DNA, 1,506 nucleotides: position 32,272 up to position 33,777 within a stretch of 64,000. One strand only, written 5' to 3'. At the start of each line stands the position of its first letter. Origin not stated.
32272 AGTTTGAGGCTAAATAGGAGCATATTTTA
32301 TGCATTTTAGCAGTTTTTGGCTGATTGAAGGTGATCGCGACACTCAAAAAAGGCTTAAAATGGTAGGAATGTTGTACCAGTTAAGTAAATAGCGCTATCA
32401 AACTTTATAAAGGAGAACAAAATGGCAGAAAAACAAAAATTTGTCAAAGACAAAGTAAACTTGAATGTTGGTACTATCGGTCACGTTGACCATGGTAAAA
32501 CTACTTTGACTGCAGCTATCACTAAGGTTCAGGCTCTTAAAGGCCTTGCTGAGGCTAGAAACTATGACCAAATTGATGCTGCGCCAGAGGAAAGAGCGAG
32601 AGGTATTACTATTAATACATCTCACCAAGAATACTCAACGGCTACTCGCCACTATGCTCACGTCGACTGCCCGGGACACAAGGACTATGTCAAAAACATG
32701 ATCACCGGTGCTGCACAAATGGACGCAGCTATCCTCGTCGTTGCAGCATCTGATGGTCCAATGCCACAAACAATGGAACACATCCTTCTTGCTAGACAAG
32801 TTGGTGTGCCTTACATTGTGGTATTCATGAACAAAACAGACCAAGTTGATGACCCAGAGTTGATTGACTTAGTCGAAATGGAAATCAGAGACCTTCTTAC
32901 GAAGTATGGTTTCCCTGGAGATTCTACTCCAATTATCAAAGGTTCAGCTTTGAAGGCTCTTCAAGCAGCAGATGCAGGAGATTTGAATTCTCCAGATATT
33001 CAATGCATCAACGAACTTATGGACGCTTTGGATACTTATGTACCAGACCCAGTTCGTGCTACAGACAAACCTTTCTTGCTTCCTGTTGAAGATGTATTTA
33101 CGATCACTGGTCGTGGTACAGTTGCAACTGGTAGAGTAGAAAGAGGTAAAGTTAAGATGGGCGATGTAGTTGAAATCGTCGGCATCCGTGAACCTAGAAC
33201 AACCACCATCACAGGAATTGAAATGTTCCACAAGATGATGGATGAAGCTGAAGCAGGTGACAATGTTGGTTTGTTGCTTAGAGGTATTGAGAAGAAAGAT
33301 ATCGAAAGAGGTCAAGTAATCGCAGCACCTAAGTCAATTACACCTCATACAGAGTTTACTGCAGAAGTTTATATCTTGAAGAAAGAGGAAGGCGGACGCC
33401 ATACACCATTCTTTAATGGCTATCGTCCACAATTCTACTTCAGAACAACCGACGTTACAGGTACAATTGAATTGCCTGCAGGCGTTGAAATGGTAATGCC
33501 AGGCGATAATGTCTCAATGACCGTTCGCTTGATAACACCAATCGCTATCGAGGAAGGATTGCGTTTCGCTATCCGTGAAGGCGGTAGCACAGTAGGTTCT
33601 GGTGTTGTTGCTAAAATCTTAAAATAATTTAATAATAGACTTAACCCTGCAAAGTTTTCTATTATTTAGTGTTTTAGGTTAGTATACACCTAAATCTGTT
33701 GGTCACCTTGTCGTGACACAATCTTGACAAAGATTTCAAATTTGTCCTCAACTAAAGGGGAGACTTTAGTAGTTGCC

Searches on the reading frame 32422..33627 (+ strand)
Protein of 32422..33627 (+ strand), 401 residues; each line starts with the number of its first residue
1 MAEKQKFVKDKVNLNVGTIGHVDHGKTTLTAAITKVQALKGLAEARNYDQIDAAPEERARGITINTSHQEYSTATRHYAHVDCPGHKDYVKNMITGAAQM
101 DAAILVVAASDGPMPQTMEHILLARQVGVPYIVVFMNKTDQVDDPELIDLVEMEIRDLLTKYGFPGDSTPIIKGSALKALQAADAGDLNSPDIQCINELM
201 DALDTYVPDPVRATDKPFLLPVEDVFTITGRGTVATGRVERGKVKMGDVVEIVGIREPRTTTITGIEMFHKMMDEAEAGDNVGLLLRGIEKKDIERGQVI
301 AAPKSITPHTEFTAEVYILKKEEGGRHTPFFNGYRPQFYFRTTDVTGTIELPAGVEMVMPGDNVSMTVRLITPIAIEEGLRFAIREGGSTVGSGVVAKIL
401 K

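Call 9: search_protein_families(library=pfam, proteins=[window:32422-33627:+])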
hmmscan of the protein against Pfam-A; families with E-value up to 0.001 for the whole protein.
window:32422-33627:+ (401 aa): 4 families
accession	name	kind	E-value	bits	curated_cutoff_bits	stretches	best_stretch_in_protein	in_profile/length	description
PF00009.33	GTP_EFTU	-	1.1e-60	204.9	26.5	1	14-208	4-187/188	Elongation factor Tu GTP binding domain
PF03143.23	GTP_EFTU_D3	-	1.2e-40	138.6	27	1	305-399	1-105/106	Elongation factor Tu C-terminal domain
PF03144.31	GTP_EFTU_D2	-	8.7e-22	77.8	30.3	1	232-301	1-73/73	Elongation factor Tu domain 2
PF01926.29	MMR_HSR1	-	0.00033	21.2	21.9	0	16-135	2-111/113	50S ribosome-binding GTPase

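Call 10: find_encoding_contigs(protein=window:32422-33627:+, flank=10000, max_places=10)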
Protein window:32422-33627:+ (401 aa): 3 contigs read that carry it; 3 places shown.
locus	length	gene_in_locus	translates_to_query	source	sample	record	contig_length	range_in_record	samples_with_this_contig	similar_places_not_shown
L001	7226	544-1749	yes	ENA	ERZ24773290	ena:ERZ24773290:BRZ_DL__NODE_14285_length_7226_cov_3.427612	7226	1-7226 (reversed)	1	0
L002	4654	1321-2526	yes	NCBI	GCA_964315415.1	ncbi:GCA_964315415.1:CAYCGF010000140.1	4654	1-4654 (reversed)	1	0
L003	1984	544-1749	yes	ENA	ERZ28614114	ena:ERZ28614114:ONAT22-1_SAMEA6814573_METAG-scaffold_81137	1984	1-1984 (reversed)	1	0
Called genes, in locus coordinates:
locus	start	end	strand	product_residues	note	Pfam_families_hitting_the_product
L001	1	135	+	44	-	?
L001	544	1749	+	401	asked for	PF00009:GTP_EFTU, PF03144:GTP_EFTU_D2, PF03143:GTP_EFTU_D3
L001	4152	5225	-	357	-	PF00579:tRNA-synt_1b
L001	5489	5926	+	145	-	-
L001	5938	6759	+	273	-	PF00696:AA_kinase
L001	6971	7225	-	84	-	?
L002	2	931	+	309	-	?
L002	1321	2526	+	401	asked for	PF00009:GTP_EFTU, PF03144:GTP_EFTU_D2, PF03143:GTP_EFTU_D3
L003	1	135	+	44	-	?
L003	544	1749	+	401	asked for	PF00009:GTP_EFTU, PF03144:GTP_EFTU_D2, PF03143:GTP_EFTU_D3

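Call 16: find_related_loci(query=window:32422-33627:+, collection=genome_contigs, flank=6000)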
Query window:32422-33627:+ (401 aa) in genome_contigs; peptide patterns used: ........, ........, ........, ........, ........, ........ (x = any residue, [..] = any of these).
600 stretches matched a pattern (row limit reached: there are more); 598 encode a relative of the query (tblastn E <= 1e-3); the best 80 are kept; 80 distinct loci.
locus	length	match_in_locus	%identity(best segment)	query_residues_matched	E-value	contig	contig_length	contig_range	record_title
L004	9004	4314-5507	76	4-401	0e+0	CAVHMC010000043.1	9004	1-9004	Oscillospiraceae bacterium isolate H07682-L1_cleanbin_000041 genome assembly, contig: Spades_H07682-L1_contig_5973, whol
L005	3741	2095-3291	75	4-401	0e+0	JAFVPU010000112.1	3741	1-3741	MAG: Clostridia bacterium isolate RGIG5284 Sheep_Colon-2__c493364, whole genome shotgun sequence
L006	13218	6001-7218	73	1-401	0e+0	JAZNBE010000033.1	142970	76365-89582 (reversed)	MAG: Christensenellaceae bacterium isolate T1900044743_TS20190209.MAGScoT_cleanbin_000019 SGB_2088_k141_1316103, whole g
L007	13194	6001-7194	72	4-401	0e+0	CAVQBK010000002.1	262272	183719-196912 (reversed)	MAG: uncultured bacterium isolate MFD02923.bin.1.27 genome assembly, contig: contig_14754, whole genome shotgun sequence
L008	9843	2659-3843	72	4-401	0e+0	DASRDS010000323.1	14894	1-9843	MAG TPA_asm: Gemmatimonadaceae bacterium isolate SMAG_U9986 k141_2257516, whole genome shotgun sequence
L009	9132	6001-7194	76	4-401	0e+0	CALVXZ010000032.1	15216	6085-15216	MAG: uncultured Clostridia bacterium isolate BRZ_GG__bin9 genome assembly, contig: BRZ_GG__NODE_5177_length_15216_cov_10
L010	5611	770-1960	72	4-401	0e+0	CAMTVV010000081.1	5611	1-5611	MAG: uncultured Nitrospiraceae bacterium isolate G04_MAG_00025 genome assembly, contig: G04_MAG_00025_000000000243, whol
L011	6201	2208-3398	71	1-401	0e+0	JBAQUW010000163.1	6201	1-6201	MAG: Alphaproteobacteria bacterium isolate MFD03283_ilm_asm_bin13 k127_53871, whole genome shotgun sequence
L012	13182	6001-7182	71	4-401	0e+0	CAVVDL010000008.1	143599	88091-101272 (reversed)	MAG: uncultured Gammaproteobacteria bacterium isolate MFD02242.bin.2.255 genome assembly, contig: contig_23979, whole ge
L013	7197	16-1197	71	4-401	0e+0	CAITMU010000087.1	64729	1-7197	MAG: uncultured beta proteobacterium isolate Kiruna2_bin-3108 genome assembly, contig: bin-3108:087/161, whole genome sh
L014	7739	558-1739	71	4-401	0e+0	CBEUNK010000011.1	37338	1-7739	MAG TPA_asm: uncultured Thiogranum sp. isolate SRR13309658_concoct_20 genome assembly, contig: ERZ26778863.32, whole gen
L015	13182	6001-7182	71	4-401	0e+0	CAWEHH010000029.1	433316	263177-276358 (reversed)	MAG: uncultured beta proteobacterium isolate MFD02840.bin.2.98 genome assembly, contig: contig_47972, whole genome shotg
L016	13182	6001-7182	72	4-401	0e+0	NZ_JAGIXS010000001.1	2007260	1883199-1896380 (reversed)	Pelomonas sp. V22 contig01, whole genome shotgun sequence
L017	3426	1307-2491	70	4-401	0e+0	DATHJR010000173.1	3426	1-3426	MAG TPA_asm: Gemmatimonadaceae bacterium isolate SMAG_U12557 k141_283262, whole genome shotgun sequence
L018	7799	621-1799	71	4-401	0e+0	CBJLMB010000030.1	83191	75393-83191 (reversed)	MAG TPA_asm: uncultured Deminuibacter sp. isolate SRR27822709_binner123_Refined_24 genome assembly, contig: ERZ27339097.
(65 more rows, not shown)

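Call 21: find_homologous_proteins(query=window:32422-33627:+, max_evalue=1e-100)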
Query window:32422-33627:+ (401 aa): 8000 proteins with E <= 1e-100 among 8000 candidates; the best 120 are listed.
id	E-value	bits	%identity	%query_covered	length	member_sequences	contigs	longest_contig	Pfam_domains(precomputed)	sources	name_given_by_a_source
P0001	1.6e-248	842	95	99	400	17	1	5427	PF03143.24,PF00009.34,PF03144.32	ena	-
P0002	2.7e-242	821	91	99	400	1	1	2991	PF03143.24,PF00009.34,PF03144.32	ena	-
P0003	2.8e-242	821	92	99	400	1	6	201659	PF03143.24,PF00009.34,PF03144.32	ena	-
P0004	8.0e-242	820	92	99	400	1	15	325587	PF03143.24,PF00009.34,PF03144.32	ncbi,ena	-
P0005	1.2e-241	819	92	99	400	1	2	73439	PF03143.24,PF00009.34,PF03144.32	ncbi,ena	-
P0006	1.6e-241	819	92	99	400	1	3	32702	PF03143.24,PF00009.34,PF03144.32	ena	-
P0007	6.5e-241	817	92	99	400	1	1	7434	PF03143.24,PF00009.34,PF03144.32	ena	-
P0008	1.3e-240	816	91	99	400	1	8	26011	PF03143.24,PF00009.34,PF03144.32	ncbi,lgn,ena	-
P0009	1.4e-240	816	91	99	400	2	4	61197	PF03143.24,PF00009.34,PF03144.32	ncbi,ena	-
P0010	2.6e-235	798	89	99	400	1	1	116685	PF03143.24,PF00009.34,PF03144.32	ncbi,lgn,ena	-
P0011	1.0e-222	757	-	-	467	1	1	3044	PF03143.24,PF00009.34,PF03144.32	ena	-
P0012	2.4e-215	733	81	99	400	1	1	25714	PF03143.24,PF00009.34,PF03144.32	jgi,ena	-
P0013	7.9e-214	728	79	99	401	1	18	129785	PF03143.24,PF00009.34,PF03144.32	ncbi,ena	-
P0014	4.5e-213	725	81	100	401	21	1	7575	PF03143.24,PF00009.34,PF03144.32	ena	-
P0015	6.0e-213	725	81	100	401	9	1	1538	PF03143.24,PF00009.34,PF03144.32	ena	-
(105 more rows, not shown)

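Call 23: find_encoding_contigs(protein=P0001, flank=6000, max_places=2)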
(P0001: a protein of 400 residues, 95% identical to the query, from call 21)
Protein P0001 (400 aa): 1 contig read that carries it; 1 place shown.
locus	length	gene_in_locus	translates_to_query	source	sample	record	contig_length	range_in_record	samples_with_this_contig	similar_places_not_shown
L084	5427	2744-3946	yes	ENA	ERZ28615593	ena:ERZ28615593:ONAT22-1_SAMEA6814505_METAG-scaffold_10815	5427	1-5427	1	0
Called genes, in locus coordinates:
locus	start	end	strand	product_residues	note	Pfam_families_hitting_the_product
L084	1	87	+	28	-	?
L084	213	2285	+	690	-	PF00009:GTP_EFTU, PF03144:GTP_EFTU_D2, PF22042:EF-G_D2, PF14492:EFG_III, PF16658:RF3_C (faint), PF03764:EFG_IV, PF00679:EFG_C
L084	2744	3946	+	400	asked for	PF00009:GTP_EFTU, PF03144:GTP_EFTU_D2, PF03143:GTP_EFTU_D3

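Call 24: find_encoding_contigs(protein=P0004, flank=6000, max_places=2)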
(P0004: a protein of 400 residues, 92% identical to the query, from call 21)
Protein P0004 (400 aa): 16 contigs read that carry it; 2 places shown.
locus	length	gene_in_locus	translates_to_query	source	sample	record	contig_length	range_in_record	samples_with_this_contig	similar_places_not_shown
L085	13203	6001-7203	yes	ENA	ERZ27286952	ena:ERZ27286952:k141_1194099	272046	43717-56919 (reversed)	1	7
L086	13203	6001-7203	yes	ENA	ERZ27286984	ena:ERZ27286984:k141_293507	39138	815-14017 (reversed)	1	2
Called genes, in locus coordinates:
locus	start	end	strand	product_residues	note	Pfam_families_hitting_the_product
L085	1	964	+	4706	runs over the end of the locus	-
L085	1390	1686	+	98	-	-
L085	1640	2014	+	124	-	PF00164:Ribosom_S12_S23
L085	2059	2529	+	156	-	PF00177:Ribosomal_S7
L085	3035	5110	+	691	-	PF00009:GTP_EFTU, PF03144:GTP_EFTU_D2, PF22042:EF-G_D2, PF14492:EFG_III, PF16658:RF3_C (weak), PF03764:EFG_IV, PF00679:EFG_C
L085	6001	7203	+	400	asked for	PF00009:GTP_EFTU, PF03144:GTP_EFTU_D2, PF03143:GTP_EFTU_D3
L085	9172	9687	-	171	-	PF00300:His_Phos_1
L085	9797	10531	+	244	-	PF01416:PseudoU_synth_1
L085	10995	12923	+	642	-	PF07581:Glug (faint)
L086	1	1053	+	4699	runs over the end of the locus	-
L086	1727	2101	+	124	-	PF00164:Ribosom_S12_S23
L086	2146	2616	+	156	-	PF00177:Ribosomal_S7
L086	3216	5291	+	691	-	PF00009:GTP_EFTU, PF03144:GTP_EFTU_D2, PF22042:EF-G_D2, PF14492:EFG_III, PF16658:RF3_C (weak), PF03764:EFG_IV, PF00679:EFG_C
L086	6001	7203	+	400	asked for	PF00009:GTP_EFTU, PF03144:GTP_EFTU_D2, PF03143:GTP_EFTU_D3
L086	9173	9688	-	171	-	PF00300:His_Phos_1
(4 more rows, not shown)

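Call 25: find_encoding_contigs(protein=P0003, flank=6000, max_places=2)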
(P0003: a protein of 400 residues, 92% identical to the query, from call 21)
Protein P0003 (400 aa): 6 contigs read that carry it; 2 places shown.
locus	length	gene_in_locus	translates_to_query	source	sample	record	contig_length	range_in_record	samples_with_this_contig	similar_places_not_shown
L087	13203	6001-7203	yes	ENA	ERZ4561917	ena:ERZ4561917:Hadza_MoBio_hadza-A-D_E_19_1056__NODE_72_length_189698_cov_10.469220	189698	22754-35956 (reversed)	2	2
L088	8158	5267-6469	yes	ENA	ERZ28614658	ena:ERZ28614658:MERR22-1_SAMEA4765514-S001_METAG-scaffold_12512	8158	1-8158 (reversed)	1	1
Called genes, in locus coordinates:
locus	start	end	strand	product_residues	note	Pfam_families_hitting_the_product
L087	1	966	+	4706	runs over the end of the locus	-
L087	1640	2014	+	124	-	PF00164:Ribosom_S12_S23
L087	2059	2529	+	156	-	PF00177:Ribosomal_S7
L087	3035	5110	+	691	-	PF00009:GTP_EFTU, PF03144:GTP_EFTU_D2, PF22042:EF-G_D2, PF14492:EFG_III, PF16658:RF3_C (weak), PF03764:EFG_IV, PF00679:EFG_C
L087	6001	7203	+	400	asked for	PF00009:GTP_EFTU, PF03144:GTP_EFTU_D2, PF03143:GTP_EFTU_D3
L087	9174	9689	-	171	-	PF00300:His_Phos_1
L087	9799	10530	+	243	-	PF01416:PseudoU_synth_1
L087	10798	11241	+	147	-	PF00572:Ribosomal_L13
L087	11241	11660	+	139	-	PF00380:Ribosomal_S9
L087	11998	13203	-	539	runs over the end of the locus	PF00118:Cpn60_TCP1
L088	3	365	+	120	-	?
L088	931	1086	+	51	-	-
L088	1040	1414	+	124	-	PF00164:Ribosom_S12_S23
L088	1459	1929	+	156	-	PF00177:Ribosomal_S7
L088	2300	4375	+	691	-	PF00009:GTP_EFTU, PF03144:GTP_EFTU_D2, PF22042:EF-G_D2, PF14492:EFG_III, PF16658:RF3_C (weak), PF03764:EFG_IV, PF00679:EFG_C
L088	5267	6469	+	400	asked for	PF00009:GTP_EFTU, PF03144:GTP_EFTU_D2, PF03143:GTP_EFTU_D3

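Call 27: find_encoding_contigs(protein=P0010, flank=6000, max_places=1)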
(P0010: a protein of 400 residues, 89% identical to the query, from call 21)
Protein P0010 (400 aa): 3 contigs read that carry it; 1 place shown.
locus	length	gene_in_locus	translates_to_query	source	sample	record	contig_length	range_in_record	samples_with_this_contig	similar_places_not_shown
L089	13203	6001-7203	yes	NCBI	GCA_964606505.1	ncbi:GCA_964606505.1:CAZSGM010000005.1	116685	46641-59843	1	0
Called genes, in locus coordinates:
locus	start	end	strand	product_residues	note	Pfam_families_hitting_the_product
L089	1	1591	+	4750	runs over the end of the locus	PF07581:Glug (faint)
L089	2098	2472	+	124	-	PF00164:Ribosom_S12_S23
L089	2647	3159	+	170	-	PF00177:Ribosomal_S7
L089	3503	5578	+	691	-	PF00009:GTP_EFTU, PF03144:GTP_EFTU_D2, PF22042:EF-G_D2, PF14492:EFG_III, PF16658:RF3_C (weak), PF03764:EFG_IV, PF00679:EFG_C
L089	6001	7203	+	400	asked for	PF00009:GTP_EFTU, PF03144:GTP_EFTU_D2, PF03143:GTP_EFTU_D3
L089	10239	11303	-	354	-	PF00579:tRNA-synt_1b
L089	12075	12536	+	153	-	-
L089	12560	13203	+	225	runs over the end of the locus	-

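Call 28: find_encoding_contigs(protein=P0012, flank=6000, max_places=1)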
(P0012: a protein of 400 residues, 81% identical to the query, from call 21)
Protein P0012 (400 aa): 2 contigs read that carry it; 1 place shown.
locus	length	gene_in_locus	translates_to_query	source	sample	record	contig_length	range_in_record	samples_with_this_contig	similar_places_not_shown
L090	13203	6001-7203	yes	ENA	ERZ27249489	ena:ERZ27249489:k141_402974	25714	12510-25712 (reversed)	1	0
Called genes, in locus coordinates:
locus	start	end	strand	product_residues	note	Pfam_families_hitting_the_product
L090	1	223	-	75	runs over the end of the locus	?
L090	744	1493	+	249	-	PF02674:Colicin_V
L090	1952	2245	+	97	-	PF01248:Ribosomal_L7Ae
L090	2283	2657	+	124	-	PF00164:Ribosom_S12_S23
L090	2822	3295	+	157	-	PF00177:Ribosomal_S7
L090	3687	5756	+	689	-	PF00009:GTP_EFTU, PF03144:GTP_EFTU_D2, PF22042:EF-G_D2, PF14492:EFG_III, PF16658:RF3_C (weak), PF03764:EFG_IV, PF00679:EFG_C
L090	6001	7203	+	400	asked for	PF00009:GTP_EFTU, PF03144:GTP_EFTU_D2, PF03143:GTP_EFTU_D3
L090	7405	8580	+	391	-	PF09335:VTT_dom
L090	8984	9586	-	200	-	PF01726:LexA_DNA_bind, PF00717:Peptidase_S24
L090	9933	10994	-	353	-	PF00589:Phage_integrase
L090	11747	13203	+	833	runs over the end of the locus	PF17854:FtsK_alpha, PF01580:FtsK_SpoIIIE, PF05872:HerA_C (faint), PF12846:AAA_10 (faint), PF09397:FtsK_gamma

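Call 29: find_encoding_contigs(protein=P0013, flank=6000, max_places=1)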
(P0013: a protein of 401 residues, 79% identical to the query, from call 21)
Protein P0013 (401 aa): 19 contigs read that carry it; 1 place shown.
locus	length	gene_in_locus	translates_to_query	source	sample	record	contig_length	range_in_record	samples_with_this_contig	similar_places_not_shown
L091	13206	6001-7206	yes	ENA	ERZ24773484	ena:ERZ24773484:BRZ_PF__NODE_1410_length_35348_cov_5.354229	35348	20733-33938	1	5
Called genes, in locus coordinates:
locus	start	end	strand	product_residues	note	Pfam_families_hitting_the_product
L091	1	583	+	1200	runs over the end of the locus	PF04997:RNA_pol_Rpb1_1, PF00623:RNA_pol_Rpb1_2, PF04983:RNA_pol_Rpb1_3, PF05000:RNA_pol_Rpb1_4, PF04998:RNA_pol_Rpb1_5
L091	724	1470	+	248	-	-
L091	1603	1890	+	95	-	-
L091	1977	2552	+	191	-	-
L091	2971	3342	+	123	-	PF00164:Ribosom_S12_S23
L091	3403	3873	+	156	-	PF00177:Ribosomal_S7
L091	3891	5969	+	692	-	PF00009:GTP_EFTU, PF03144:GTP_EFTU_D2, PF22042:EF-G_D2, PF14492:EFG_III, PF03764:EFG_IV, PF00679:EFG_C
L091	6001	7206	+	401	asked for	PF00009:GTP_EFTU, PF03144:GTP_EFTU_D2, PF03143:GTP_EFTU_D3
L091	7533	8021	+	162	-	-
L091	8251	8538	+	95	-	PF01250:Ribosomal_S6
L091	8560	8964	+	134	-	PF00436:SSB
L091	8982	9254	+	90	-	PF01084:Ribosomal_S18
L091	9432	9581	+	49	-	PF00471:Ribosomal_L33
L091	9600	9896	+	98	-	PF00584:SecE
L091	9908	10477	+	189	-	PF02357:NusG, PF23284:KOW2_Spt5 (faint)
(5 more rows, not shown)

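Call 30: find_encoding_contigs(protein=P0014, flank=6000, max_places=1)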
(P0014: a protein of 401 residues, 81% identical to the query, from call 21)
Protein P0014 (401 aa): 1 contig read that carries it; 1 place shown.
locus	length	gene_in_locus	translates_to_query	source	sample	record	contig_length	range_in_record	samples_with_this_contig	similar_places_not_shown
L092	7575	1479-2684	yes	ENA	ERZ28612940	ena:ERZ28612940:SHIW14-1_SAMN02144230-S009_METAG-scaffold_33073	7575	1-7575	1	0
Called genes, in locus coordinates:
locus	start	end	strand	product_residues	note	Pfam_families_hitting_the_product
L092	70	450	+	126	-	-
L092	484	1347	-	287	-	-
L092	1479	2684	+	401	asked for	PF00009:GTP_EFTU, PF03144:GTP_EFTU_D2, PF03143:GTP_EFTU_D3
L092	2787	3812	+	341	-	PF02504:FA_synthesis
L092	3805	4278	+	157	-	PF02677:QueH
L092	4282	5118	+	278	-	-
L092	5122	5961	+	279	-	PF00849:PseudoU_synth_2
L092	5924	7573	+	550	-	?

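Call 35: find_encoding_contigs(protein=P0009, flank=6000, max_places=1)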
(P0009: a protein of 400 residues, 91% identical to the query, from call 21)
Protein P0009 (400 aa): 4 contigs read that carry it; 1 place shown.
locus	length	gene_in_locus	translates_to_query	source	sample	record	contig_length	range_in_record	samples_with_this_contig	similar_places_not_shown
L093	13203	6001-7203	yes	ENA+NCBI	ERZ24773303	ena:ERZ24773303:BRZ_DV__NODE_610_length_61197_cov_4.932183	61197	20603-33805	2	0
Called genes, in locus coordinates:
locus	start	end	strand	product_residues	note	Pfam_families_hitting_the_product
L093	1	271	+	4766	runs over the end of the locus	PF07581:Glug (faint)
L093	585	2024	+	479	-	PF00089:Trypsin, PF13365:Trypsin_2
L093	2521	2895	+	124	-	PF00164:Ribosom_S12_S23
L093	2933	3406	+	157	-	PF00177:Ribosomal_S7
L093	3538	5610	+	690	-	PF00009:GTP_EFTU, PF03144:GTP_EFTU_D2, PF22042:EF-G_D2, PF14492:EFG_III, PF16658:RF3_C (faint), PF03764:EFG_IV, PF00679:EFG_C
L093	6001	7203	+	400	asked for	PF00009:GTP_EFTU, PF03144:GTP_EFTU_D2, PF03143:GTP_EFTU_D3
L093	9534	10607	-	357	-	PF00579:tRNA-synt_1b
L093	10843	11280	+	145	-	-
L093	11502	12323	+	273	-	PF00696:AA_kinase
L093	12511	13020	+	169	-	PF03061:4HBT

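Call 36: find_encoding_contigs(protein=P0005, flank=6000, max_places=1)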
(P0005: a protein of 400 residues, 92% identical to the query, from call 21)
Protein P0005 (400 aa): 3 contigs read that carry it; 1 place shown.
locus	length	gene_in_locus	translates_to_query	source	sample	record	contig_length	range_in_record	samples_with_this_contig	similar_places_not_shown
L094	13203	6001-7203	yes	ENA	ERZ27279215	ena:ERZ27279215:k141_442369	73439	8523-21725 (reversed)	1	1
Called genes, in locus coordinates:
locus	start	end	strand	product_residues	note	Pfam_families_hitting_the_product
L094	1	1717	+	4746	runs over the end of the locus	PF07581:Glug (faint)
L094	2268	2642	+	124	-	PF00164:Ribosom_S12_S23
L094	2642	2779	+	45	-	-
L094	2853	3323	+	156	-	PF00177:Ribosomal_S7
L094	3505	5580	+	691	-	PF00009:GTP_EFTU, PF03144:GTP_EFTU_D2, PF22042:EF-G_D2, PF14492:EFG_III, PF16658:RF3_C (weak), PF03764:EFG_IV, PF00679:EFG_C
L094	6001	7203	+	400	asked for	PF00009:GTP_EFTU, PF03144:GTP_EFTU_D2, PF03143:GTP_EFTU_D3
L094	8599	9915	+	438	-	PF04055:Radical_SAM, PF13353:Fer4_12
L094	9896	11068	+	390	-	PF13679:Methyltransf_32, PF05206:TRM13 (faint), PF13847:Methyltransf_31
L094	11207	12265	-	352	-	PF00579:tRNA-synt_1b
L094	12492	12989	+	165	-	-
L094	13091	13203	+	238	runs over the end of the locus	-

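Call 37: find_encoding_contigs(protein=P0002, flank=6000, max_places=1)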
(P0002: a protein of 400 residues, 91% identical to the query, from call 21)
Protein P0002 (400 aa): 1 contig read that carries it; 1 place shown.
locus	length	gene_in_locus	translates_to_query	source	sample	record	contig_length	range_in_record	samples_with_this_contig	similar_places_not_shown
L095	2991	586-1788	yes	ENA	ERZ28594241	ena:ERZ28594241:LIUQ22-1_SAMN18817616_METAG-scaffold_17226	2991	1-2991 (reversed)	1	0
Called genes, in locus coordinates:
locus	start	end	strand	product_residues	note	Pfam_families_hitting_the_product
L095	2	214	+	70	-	?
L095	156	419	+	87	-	-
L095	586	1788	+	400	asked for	PF00009:GTP_EFTU, PF03144:GTP_EFTU_D2, PF03143:GTP_EFTU_D3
